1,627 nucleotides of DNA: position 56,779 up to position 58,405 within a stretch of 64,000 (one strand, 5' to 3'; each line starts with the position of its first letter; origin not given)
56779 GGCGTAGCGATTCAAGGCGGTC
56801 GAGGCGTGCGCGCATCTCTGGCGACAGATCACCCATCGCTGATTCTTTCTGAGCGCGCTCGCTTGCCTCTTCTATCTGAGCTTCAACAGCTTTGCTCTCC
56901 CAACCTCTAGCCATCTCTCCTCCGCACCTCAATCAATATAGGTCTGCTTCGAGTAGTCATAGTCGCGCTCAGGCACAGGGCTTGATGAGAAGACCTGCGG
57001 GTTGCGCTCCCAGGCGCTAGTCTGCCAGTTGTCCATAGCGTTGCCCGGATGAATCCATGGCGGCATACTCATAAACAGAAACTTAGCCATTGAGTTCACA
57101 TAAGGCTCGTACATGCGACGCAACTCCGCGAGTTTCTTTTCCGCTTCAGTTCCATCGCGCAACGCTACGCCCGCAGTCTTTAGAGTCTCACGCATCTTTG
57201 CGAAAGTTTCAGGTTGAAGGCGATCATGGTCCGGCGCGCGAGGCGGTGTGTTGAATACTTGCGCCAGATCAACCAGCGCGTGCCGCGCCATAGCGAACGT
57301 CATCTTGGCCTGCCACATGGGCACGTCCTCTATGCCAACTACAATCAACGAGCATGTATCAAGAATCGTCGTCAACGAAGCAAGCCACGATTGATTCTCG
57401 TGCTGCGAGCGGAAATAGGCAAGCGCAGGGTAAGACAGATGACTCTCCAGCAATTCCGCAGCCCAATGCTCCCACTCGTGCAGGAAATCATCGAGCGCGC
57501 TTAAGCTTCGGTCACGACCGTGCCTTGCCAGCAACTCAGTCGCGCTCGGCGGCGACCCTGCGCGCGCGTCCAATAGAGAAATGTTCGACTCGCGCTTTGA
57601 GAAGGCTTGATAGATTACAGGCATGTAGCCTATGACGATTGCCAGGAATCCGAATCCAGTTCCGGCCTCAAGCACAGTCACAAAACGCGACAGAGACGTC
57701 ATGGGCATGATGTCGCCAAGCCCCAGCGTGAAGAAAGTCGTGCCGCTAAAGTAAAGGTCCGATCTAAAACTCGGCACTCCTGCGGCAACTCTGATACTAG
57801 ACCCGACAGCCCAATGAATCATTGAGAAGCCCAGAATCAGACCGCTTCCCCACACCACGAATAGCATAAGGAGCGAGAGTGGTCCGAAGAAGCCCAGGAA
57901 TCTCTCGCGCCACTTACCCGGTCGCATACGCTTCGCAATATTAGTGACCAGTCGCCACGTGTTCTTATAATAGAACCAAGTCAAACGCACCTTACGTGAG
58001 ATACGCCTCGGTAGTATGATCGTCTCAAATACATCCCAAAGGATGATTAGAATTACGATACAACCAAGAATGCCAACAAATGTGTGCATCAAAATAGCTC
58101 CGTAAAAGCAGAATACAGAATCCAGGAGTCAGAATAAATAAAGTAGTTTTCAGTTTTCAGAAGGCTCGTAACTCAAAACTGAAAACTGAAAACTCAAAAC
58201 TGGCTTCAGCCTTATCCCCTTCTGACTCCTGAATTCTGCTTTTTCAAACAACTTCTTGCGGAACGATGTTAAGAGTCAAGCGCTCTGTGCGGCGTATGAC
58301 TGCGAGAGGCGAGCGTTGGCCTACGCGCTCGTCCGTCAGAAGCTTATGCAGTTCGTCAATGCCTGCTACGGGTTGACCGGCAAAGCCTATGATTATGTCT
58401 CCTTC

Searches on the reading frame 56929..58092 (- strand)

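Call 55: search_protein_families(library=pfam, proteins=[window:56929-58092:-], max_evalue=0.00001)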
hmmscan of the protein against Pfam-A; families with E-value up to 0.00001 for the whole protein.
window:56929-58092:- (387 aa): 1 family
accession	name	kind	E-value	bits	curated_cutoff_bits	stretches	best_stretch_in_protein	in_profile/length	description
PF07885.22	Ion_trans_2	-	1.3e-08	35.1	22.5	1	104-157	18-73/79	Ion channel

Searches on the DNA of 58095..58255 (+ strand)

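Call 94: search_dna_similar(query=window:58095-58255:+, collection=phages, mode=distant, max_evalue=0.001, max_rows=10)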
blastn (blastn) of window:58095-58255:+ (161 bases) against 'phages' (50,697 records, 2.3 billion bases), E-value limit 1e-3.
No match.
